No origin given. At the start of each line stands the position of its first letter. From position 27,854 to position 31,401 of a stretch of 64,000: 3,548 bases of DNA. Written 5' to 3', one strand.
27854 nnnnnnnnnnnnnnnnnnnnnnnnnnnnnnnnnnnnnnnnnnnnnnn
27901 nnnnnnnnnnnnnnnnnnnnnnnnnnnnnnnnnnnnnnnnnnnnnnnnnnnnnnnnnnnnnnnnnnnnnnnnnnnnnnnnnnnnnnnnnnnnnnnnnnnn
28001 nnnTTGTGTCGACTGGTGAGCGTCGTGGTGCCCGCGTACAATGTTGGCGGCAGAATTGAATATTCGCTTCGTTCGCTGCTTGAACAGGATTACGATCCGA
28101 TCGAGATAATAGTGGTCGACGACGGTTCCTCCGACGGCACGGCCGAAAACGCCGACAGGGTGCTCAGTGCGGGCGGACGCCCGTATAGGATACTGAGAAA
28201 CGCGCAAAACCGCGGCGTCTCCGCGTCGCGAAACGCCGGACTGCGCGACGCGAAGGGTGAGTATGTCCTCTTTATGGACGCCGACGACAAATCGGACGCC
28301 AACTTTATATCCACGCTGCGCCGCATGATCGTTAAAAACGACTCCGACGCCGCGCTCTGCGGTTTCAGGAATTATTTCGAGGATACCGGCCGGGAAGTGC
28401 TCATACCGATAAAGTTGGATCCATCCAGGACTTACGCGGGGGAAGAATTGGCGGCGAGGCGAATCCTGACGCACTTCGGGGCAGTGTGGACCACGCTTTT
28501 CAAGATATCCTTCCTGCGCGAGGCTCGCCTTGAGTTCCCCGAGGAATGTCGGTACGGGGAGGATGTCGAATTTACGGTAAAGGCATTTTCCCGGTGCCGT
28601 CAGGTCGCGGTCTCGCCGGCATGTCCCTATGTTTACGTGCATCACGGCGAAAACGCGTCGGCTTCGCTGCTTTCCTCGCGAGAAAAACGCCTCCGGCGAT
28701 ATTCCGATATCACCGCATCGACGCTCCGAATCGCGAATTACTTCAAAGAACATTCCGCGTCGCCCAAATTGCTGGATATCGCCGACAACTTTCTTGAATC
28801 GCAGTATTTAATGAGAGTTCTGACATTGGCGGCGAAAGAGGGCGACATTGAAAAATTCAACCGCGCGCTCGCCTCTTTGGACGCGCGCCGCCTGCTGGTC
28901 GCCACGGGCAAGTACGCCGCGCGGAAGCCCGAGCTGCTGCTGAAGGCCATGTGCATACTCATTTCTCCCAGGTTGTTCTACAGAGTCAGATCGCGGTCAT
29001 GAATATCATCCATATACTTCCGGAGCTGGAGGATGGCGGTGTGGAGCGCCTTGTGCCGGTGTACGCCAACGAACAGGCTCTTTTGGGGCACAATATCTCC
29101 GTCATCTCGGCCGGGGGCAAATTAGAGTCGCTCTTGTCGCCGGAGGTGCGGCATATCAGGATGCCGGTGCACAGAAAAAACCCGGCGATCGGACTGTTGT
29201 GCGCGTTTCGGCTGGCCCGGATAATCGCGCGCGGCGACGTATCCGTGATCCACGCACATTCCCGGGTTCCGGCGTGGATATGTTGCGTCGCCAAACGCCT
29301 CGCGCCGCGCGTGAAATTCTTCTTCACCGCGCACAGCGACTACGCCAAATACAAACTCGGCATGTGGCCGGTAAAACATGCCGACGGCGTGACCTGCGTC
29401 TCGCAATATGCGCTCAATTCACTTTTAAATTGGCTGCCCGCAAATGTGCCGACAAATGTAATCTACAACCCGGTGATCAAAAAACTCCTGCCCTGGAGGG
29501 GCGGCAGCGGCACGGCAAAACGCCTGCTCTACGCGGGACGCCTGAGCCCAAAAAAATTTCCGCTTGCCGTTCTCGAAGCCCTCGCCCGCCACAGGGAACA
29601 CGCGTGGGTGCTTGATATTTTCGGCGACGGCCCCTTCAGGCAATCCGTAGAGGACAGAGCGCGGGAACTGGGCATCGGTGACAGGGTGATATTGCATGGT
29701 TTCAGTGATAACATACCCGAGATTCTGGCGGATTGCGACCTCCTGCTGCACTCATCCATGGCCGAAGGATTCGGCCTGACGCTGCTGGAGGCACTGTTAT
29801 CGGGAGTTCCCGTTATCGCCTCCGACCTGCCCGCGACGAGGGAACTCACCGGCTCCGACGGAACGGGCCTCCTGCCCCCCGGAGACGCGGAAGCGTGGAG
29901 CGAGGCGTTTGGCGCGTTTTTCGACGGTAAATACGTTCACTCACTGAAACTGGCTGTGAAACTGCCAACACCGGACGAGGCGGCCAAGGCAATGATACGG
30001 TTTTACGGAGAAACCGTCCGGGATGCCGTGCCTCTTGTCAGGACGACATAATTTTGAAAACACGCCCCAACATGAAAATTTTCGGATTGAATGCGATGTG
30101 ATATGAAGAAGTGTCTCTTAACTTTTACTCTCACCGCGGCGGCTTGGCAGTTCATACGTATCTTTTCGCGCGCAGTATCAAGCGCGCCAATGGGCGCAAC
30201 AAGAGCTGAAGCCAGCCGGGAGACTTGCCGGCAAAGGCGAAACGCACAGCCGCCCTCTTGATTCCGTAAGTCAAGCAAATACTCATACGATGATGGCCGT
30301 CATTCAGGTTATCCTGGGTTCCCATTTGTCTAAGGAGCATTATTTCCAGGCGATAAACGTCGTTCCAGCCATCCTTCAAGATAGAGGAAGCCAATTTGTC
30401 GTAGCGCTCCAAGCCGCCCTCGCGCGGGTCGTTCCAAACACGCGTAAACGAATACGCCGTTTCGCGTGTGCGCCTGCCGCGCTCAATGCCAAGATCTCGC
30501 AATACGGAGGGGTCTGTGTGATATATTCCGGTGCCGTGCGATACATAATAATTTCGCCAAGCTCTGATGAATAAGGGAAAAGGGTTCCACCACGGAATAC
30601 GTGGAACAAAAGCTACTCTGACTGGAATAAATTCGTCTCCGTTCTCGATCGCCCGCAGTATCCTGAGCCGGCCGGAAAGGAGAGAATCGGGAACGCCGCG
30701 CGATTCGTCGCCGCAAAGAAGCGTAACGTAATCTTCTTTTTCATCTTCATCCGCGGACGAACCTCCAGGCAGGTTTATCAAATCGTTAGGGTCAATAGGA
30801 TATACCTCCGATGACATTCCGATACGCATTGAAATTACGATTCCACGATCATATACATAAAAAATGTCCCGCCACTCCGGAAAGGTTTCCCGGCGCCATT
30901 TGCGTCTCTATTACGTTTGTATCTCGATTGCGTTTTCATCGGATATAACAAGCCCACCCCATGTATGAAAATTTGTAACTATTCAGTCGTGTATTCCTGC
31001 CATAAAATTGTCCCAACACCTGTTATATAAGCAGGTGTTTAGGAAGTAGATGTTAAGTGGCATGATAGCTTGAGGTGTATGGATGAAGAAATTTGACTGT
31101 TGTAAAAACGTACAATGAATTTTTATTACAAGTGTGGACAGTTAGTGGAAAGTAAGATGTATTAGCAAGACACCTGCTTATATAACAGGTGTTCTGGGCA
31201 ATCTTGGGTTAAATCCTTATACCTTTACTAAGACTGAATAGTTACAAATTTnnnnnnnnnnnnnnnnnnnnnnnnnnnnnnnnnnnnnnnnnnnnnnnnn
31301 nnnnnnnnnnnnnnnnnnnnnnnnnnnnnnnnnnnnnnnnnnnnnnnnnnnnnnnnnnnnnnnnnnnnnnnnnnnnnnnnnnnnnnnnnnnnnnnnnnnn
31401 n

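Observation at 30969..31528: The symmetry axis coincides with the tip of an AT-rich TIR-bounded element carrying subterminal hairpins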

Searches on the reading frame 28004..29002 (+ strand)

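Call 6: search_protein_families(library=pfam, proteins=[window:28004-29002:+], max_evalue=0.01)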
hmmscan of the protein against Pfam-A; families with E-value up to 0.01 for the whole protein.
window:28004-29002:+ (332 aa): 4 families
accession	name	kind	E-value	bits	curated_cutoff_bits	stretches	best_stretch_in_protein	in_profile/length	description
PF00535.33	Glycos_transf_2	-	1.3e-35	123.3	23.3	1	6-160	1-153/168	Glycosyl transferase family 2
PF13641.12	Glyco_tranf_2_3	-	6e-14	53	27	1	5-219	3-216/230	Glycosyltransferase like family 2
PF10111.15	Glyco_tranf_2_2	-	7.3e-11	42.5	27.3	1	6-97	1-94/276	Glycosyltransferase like family 2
PF13704.12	Glyco_tranf_2_4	-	0.0017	19.3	27.5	1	17-95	6-82/98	Glycosyl transferase family 2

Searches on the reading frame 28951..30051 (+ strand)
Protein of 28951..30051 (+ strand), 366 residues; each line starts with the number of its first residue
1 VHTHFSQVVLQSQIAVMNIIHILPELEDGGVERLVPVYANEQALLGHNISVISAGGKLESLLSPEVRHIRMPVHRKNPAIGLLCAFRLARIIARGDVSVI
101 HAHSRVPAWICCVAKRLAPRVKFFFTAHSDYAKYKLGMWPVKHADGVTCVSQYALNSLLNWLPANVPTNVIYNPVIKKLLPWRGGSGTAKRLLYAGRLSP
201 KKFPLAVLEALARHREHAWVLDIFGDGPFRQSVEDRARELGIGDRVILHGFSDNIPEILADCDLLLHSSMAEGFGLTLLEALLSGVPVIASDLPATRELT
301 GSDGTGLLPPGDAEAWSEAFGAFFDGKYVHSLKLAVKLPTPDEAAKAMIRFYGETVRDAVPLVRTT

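Call 6: search_protein_families(library=pfam, proteins=[window:28951-30051:+], max_evalue=0.01)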
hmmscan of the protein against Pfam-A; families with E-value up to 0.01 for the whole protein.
window:28951-30051:+ (366 aa): 6 families
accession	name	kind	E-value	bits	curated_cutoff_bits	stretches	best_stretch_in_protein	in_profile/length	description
PF00534.26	Glycos_transf_1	-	5.2e-29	101.4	26.4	1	188-322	14-154/172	Glycosyl transferases group 1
PF13692.12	Glyco_trans_1_4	-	6.9e-27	94.9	27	1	190-320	2-136/142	Glycosyl transferases group 1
PF13439.12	Glyco_transf_4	-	1.1e-21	78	28.5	1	29-175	2-166/170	Glycosyltransferase Family 4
PF13579.12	Glyco_trans_4_4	-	3.5e-09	37.6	29.7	1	29-173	1-157/158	Glycosyl transferase 4-like domain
PF20706.3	GT4-conflict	-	2.4e-07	30.5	26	1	192-292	200-312/385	Family 4 Glycosyltransferase in conflict systems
PF13477.12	Glyco_trans_4_2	-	1.2e-05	25.9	23.4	1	43-132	21-112/139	Glycosyl transferase 4-like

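Call 8: find_encoding_contigs(protein=window:28951-30051:+, flank=10000, max_places=10)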
Protein window:28951-30051:+ (366 aa): no gene with exactly this product is on record in the collection.

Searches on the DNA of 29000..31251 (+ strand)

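Call 7: search_dna_similar(query=window:29000-31248:+, collection=plasmids, mode=near)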
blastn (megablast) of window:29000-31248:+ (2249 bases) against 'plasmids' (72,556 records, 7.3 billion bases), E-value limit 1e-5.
No match.

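Call 77: search_rna_families(sources=[L010, L012, L011, L004], threshold=gathering)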
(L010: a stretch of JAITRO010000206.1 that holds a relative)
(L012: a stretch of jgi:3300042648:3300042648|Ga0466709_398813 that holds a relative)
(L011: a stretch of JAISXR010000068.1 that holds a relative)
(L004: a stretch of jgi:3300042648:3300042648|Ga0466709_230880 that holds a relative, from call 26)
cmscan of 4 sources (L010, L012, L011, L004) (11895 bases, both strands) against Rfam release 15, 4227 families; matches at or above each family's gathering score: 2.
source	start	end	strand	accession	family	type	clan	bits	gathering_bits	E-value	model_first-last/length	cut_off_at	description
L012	135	337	+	RF00174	Cobalamin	Cis-reg; riboswitch;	CL00101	83.5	31.5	7.9e-20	1-189/189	no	Cobalamin riboswitch aptamer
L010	154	359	+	RF00174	Cobalamin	Cis-reg; riboswitch;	CL00101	67.3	31.5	3.4e-15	1-189/189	no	Cobalamin riboswitch aptamer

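Call 87: search_dna_similar(query=window:30969-31251:+, collection=plasmids, mode=distant, max_evalue=0.001, max_rows=10)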
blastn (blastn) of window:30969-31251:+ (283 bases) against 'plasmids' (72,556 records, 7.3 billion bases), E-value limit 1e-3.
No match.

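Call 88: search_dna_similar(query=window:30969-31251:+, collection=phages, mode=distant, max_evalue=0.001, max_rows=10)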
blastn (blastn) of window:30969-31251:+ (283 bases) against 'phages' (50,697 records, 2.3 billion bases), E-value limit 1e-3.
No match.

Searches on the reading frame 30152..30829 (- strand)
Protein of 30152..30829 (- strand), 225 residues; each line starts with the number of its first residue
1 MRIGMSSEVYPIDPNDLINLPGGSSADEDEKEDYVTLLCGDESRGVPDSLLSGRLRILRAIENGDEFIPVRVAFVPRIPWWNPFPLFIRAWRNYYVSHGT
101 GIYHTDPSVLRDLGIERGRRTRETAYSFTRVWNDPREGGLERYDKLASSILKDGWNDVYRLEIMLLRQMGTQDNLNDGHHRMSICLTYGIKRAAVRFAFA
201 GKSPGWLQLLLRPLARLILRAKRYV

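Call 6: search_protein_families(library=pfam, proteins=[window:30152-30829:-], max_evalue=0.01)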
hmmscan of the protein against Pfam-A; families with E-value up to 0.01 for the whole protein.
window:30152-30829:- (225 aa): 0 families

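Call 11: find_encoding_contigs(protein=window:30152-30829:-, flank=10000, max_places=10)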
Protein window:30152-30829:- (225 aa): no gene with exactly this product is on record in the collection.

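Call 23: find_homologous_proteins(query=window:30152-30829:-)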
Query window:30152-30829:- (225 aa): 7 proteins with E <= 0.001 among 366 candidates.
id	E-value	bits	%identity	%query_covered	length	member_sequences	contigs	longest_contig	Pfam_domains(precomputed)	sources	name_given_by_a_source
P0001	1.4e-148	511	100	98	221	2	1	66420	-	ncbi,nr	ncbi:MAG: hypothetical protein LBS45_07400 [Synergistaceae bacterium]|nr:hypothetical protein [Syner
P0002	2.7e-115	402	80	100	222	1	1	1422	-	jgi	jgi:hypothetical protein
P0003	6.1e-106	371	75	100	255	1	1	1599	-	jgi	jgi:hypothetical protein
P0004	7.1e-79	283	59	99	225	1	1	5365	-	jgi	jgi:hypothetical protein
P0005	1.7e-54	203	54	84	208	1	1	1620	-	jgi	jgi:hypothetical protein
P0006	3.0e-33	133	40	89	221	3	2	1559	-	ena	-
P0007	6.0e-32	129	39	89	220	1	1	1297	-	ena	-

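Call 24: find_encoding_contigs(protein=P0001, flank=10000, max_places=10)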
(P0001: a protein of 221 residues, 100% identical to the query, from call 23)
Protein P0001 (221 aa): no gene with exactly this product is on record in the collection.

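Call 25: find_encoding_contigs(protein=P0004, flank=10000, max_places=10)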
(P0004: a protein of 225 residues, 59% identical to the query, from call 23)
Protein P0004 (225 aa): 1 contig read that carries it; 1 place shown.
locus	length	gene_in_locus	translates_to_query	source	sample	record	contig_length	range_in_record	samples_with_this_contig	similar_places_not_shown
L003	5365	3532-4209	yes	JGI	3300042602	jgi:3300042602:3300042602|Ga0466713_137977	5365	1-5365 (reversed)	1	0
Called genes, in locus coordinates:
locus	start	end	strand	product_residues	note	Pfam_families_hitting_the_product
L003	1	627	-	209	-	?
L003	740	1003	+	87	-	PF02604:PhdYeFM_antitox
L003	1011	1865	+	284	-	PF00535:Glycos_transf_2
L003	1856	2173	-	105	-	PF05016:ParE_toxin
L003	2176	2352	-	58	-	-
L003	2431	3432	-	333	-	PF00535:Glycos_transf_2, PF10111:Glyco_tranf_2_2, PF13641:Glyco_tranf_2_3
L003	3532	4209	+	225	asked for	-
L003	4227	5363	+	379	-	?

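Call 26: find_encoding_contigs(protein=P0002, flank=10000)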
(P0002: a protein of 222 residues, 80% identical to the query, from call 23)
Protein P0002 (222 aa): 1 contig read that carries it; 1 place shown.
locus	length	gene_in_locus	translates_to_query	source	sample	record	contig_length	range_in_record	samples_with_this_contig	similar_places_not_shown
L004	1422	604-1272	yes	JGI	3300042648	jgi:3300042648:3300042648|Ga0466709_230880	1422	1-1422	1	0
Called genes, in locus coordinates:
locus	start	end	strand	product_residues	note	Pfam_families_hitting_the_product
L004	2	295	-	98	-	?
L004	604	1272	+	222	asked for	-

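Call 27: find_encoding_contigs(protein=P0003, flank=10000)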
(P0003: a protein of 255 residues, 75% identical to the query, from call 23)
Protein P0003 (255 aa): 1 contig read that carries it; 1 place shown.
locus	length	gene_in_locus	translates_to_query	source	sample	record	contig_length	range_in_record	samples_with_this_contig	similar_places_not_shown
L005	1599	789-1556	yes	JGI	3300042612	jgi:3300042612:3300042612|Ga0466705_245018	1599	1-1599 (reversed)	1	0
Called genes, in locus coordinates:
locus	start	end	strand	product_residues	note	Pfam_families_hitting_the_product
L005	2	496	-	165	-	?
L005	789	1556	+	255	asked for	-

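Call 33: list_cluster_members(proteins=[P0001])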
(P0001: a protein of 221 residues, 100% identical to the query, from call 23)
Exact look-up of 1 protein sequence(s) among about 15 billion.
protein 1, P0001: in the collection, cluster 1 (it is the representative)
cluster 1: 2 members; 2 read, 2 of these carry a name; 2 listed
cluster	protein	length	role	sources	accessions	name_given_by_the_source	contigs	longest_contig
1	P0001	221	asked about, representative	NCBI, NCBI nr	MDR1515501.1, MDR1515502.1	MAG: hypothetical protein LBS45_07400 [Synergistaceae bacterium] | hypothetical protein [Synergistaceae bacterium]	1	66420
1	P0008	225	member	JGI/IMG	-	hypothetical protein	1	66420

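Call 55: search_protein_families(library=pfam, proteins=[L004:2-295:-, L005:2-496:-, L003:4227-5363:+, L003:2431-3432:-], max_evalue=0.01)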
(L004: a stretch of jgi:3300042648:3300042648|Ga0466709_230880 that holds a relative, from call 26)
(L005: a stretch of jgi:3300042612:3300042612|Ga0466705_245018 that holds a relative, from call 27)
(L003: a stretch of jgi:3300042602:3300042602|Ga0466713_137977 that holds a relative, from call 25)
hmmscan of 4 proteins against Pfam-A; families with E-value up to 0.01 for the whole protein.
L004:2-295:- (98 aa): 1 family
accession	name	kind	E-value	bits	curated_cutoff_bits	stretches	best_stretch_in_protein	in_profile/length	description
PF10707.15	YrbL-PhoP_reg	-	2.1e-10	41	31.5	1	7-90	6-99/185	PhoP regulatory network protein YrbL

L005:2-496:- (165 aa): 3 families
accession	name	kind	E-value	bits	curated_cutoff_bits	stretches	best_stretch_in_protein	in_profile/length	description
PF12072.13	RNase_Y_N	-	2.5e-35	122.2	32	1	4-160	2-165/201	RNase Y N-terminal region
PF07889.17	DUF1664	-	0.00061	20.3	34.6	1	55-136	30-111/124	Protein of unknown function (DUF1664)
PF11932.13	DUF3450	-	0.0062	16.3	32.6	0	65-138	33-105/241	Protein of unknown function (DUF3450)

L003:4227-5363:+ (379 aa): 6 families
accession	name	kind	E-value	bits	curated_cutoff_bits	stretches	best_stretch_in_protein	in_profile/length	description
PF13692.12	Glyco_trans_1_4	-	2.3e-33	115.9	27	1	174-311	2-139/142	Glycosyl transferases group 1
PF00534.26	Glycos_transf_1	-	8.4e-31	107.2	26.4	1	174-312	16-156/172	Glycosyl transferases group 1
PF13439.12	Glyco_transf_4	-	8.7e-25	88.1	28.5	1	13-158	2-165/170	Glycosyltransferase Family 4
PF20706.3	GT4-conflict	-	3.5e-12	46.4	26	1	127-311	146-354/385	Family 4 Glycosyltransferase in conflict systems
PF13579.12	Glyco_trans_4_4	-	9.6e-11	42.7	29.7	1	13-157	1-157/158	Glycosyl transferase 4-like domain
PF13477.12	Glyco_trans_4_2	-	0.001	19.7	23.4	1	16-112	10-107/139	Glycosyl transferase 4-like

L003:2431-3432:- (333 aa): 4 families
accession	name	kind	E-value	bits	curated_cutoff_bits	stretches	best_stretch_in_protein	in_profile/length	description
PF00535.33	Glycos_transf_2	-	2.3e-32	112.7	23.3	1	6-136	1-130/168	Glycosyl transferase family 2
PF13641.12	Glyco_tranf_2_3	-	5.3e-11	43.4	27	1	5-206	3-205/230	Glycosyltransferase like family 2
PF10111.15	Glyco_tranf_2_2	-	1.1e-10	41.9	27.3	1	6-103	1-100/276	Glycosyltransferase like family 2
PF13704.12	Glyco_tranf_2_4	-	0.0072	17.2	27.5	0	34-97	21-84/98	Glycosyl transferase family 2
